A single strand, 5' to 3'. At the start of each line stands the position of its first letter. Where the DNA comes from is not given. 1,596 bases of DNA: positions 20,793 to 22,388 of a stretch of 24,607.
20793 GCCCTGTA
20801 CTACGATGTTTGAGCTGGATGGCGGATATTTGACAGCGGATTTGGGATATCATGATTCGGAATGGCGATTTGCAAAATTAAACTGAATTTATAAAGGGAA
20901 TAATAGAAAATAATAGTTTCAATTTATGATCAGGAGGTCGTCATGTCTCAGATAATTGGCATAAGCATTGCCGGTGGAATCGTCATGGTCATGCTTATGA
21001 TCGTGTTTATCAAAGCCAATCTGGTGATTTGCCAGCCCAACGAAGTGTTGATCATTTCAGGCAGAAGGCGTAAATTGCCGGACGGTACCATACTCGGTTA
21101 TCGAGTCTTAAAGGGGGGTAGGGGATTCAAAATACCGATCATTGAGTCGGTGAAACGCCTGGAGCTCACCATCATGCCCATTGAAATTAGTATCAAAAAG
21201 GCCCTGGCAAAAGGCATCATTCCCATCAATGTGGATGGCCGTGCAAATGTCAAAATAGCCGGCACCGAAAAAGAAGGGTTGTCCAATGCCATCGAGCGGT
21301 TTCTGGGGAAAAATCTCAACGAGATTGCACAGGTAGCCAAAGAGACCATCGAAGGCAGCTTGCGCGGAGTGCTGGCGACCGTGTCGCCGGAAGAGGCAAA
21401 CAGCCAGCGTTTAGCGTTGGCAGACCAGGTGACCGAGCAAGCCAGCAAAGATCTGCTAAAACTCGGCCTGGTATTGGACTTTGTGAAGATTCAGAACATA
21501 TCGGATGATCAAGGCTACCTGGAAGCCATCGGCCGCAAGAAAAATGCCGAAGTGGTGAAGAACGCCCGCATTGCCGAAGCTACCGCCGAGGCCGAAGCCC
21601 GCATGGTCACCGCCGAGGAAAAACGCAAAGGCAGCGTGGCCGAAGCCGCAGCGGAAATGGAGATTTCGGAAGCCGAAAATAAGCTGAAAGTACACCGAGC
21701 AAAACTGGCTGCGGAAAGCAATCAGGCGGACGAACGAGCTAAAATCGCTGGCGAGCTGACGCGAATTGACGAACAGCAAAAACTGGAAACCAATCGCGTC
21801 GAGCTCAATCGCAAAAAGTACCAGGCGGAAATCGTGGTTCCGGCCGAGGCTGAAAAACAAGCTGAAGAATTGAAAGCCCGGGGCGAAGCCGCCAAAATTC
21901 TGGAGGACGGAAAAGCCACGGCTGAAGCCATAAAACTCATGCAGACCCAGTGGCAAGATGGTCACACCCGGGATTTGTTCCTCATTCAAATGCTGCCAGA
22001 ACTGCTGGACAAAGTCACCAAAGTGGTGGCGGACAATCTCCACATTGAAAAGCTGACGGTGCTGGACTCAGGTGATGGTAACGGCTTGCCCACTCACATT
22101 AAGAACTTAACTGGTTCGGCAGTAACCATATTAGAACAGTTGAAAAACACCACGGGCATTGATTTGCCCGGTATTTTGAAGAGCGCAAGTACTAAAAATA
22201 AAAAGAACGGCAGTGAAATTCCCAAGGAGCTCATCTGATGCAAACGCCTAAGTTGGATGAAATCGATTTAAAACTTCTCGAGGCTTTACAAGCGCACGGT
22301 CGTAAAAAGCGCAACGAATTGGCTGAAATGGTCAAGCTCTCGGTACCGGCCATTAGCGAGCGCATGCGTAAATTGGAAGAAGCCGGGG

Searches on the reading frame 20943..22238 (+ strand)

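Call 7: search_protein_families(library=pfam, proteins=[window:20943-22238:+], max_evalue=0.01)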
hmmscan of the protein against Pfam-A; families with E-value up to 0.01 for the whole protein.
window:20943-22238:+ (431 aa): 1 family
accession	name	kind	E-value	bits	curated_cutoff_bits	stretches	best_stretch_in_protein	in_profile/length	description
PF01145.31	Band_7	-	4.8e-25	89.1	23.6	1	30-217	3-176/176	SPFH domain / Band 7 family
